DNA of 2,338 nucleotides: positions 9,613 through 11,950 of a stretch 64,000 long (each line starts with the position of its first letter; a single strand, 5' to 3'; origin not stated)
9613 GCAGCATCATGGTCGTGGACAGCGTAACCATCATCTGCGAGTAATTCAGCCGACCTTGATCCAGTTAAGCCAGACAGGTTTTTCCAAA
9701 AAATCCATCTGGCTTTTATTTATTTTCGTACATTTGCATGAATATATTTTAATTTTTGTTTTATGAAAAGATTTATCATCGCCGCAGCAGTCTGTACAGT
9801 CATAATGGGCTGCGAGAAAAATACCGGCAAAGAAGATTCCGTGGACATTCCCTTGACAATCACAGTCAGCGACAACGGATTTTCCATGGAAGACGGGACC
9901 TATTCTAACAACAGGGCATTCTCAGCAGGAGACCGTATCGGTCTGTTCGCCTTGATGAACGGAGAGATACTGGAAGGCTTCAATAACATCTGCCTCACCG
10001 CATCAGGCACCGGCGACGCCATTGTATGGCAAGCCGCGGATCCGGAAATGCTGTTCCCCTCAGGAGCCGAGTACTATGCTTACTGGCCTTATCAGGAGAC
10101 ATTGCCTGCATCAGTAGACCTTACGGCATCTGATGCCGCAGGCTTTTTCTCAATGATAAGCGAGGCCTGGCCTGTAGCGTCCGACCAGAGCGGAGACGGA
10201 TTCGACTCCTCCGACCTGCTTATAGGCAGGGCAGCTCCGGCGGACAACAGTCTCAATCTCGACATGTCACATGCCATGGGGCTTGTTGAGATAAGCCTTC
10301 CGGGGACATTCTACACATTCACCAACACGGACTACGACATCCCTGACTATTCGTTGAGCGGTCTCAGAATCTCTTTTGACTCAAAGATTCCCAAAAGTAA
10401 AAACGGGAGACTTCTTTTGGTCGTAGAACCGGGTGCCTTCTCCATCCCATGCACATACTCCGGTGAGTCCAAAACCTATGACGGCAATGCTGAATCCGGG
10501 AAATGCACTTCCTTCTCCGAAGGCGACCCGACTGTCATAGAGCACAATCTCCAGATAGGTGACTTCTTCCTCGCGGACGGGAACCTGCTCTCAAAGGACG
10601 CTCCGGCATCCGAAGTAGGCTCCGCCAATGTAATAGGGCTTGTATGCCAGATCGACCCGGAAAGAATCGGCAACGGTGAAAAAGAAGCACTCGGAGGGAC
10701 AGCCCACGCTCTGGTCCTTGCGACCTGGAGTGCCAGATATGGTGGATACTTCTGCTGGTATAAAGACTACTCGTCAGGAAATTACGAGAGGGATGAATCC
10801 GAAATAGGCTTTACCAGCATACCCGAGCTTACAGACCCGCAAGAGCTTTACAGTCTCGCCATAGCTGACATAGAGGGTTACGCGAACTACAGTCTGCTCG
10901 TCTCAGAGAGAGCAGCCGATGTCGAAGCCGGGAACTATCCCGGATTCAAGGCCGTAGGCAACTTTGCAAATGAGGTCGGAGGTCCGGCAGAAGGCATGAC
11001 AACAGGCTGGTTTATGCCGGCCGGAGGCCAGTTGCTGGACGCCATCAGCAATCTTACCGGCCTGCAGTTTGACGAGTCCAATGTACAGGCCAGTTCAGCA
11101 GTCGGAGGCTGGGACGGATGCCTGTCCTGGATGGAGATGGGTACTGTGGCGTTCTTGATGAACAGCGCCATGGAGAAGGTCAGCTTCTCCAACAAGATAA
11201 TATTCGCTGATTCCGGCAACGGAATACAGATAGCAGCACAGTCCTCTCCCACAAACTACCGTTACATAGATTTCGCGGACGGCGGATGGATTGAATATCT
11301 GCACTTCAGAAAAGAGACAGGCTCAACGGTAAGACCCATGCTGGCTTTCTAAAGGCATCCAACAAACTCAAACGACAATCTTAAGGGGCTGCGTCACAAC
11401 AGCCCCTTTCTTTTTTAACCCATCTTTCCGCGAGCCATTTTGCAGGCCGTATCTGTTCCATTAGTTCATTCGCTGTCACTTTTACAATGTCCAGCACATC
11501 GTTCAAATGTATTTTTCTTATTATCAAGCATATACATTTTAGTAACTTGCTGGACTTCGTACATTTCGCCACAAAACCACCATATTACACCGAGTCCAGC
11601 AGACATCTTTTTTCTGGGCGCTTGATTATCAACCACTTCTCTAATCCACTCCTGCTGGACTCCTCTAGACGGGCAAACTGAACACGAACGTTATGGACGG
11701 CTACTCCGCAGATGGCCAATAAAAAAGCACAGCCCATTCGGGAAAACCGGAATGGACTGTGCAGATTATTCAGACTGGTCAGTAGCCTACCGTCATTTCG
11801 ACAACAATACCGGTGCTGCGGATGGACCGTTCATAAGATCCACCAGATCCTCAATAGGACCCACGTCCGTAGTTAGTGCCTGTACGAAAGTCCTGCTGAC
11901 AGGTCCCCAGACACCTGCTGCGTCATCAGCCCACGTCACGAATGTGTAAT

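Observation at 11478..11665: Dispersed ~190-nt element in 3 copies, built on one 9-mer used three times, with two covarying base pairs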

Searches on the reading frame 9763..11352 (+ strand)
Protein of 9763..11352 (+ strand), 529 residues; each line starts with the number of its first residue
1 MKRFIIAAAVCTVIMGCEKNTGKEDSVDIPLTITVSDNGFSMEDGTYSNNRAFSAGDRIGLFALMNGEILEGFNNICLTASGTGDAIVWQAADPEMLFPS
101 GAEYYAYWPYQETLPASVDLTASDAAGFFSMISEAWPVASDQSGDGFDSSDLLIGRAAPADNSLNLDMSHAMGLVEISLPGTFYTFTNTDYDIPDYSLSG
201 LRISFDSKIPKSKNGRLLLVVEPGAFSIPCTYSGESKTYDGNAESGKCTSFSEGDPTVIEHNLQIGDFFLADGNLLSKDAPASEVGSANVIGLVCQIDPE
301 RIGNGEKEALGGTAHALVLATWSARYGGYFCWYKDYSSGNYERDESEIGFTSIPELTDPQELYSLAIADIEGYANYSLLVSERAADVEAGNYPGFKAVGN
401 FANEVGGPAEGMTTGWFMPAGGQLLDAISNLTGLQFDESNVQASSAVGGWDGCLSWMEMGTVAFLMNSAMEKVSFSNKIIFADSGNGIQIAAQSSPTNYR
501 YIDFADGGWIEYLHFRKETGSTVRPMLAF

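Call 35: search_protein_families(library=pfam, proteins=[window:9763-11352:+])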
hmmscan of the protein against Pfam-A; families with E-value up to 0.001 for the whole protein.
window:9763-11352:+ (529 aa): 1 family
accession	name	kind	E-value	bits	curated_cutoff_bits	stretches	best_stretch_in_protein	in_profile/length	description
PF13149.12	Mfa_like_1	-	2e-11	44.8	27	1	50-201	5-151/246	Fimbrillin-like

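Call 69: find_homologous_proteins(query=window:9763-11352:+, max_evalue=1e-60)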
Query window:9763-11352:+ (529 aa): 38 proteins with E <= 1e-60 among 8000 candidates.
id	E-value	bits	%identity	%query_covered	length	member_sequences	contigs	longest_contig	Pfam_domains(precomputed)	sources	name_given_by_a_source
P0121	0.0e+0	1183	98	100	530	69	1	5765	PF13149.13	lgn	-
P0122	0.0e+0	1115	93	100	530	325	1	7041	PF13149.13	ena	-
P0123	1.9e-221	755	64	100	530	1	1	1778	PF13149.13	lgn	-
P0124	2.9e-197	675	97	58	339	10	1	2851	PF13149.13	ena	-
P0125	4.9e-182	625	97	54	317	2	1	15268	PF13149.13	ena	-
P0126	1.0e-167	578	54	95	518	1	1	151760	PF13149.13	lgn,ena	-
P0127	3.5e-162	559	51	100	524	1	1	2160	PF13149.13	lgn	-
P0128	1.0e-160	554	51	100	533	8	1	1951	PF13149.13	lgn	-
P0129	4.9e-160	552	52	100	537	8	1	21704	PF13149.13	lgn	-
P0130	9.7e-160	551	54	98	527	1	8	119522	PF13149.13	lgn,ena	-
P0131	3.8e-157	543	50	94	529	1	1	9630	-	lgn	-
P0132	6.8e-157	542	50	100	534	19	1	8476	PF13149.13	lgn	-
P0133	3.6e-156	539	52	99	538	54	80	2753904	PF13149.13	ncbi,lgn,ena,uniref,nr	ncbi:MAG: fimbrillin family protein [Bacteroidetes bacterium]|uniref:Fimbrillin family protein n=1 T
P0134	1.1e-155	538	52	99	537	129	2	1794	PF13149.13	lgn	-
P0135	1.7e-154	534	49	100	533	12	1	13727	PF13149.13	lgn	-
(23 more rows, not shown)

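Call 70: find_encoding_contigs(protein=P0126, flank=3000, max_places=2)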
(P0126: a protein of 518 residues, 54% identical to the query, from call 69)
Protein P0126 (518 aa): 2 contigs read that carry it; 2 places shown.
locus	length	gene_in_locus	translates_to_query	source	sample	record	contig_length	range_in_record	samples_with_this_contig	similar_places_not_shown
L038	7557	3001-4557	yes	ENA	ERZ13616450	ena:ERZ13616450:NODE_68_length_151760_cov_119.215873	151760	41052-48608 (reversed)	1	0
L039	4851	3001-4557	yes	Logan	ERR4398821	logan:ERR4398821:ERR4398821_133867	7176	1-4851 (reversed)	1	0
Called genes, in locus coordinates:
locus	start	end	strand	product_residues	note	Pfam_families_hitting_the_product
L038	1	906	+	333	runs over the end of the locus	-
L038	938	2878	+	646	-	PF00041:fn3 (faint), PF16656:Pur_ac_phosph_N (faint), PF23376:Fn3_VIN3 (faint)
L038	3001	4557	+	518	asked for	PF13149:Mfa_like_1 (weak)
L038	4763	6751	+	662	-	PF17391:Urocanase_N, PF01175:Urocanase, PF17392:Urocanase_C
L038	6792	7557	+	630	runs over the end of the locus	PF01642:MM_CoA_mutase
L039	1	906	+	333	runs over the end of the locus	-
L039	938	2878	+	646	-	PF00041:fn3 (faint), PF16656:Pur_ac_phosph_N (faint), PF23376:Fn3_VIN3 (faint)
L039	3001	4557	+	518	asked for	PF13149:Mfa_like_1 (weak)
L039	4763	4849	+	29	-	?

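Call 71: find_encoding_contigs(protein=P0130, flank=3000, max_places=2)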
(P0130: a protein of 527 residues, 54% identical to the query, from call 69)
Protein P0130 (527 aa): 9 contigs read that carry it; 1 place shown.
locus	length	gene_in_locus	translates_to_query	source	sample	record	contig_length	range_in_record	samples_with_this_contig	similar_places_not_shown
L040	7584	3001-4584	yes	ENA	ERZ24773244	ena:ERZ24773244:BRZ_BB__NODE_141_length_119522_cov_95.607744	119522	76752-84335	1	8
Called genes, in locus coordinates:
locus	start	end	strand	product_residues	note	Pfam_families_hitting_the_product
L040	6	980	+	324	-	PF13004:BACON (faint)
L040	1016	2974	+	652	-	PF00041:fn3 (faint)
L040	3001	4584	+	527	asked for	PF13149:Mfa_like_1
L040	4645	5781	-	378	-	PF01594:AI-2E_transport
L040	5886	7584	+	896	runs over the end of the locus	PF00690:Cation_ATPase_N, PF00122:E1-E2_ATPase, PF00702:Hydrolase, PF13246:Cation_ATPase, PF08282:Hydrolase_3 (weak), PF00689:Cation_ATPase_C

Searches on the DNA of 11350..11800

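Call 34: search_rna_families(source=window, start=11350, end=11800, threshold=evalue, max_evalue=10)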
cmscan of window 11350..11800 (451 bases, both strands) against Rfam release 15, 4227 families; matches with E-value up to 10: 2.
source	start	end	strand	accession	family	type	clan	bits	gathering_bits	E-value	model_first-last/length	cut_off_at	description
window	11475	11523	+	RF01384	InvR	Gene;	-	15.5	60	4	1-91/91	no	Invasion gene-associated RNA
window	11357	11415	+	RF02353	BjrC68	Gene; sRNA;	-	15.2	39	0.24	1-82/82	no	Bradyrhizobiaceae sRNA BjrC68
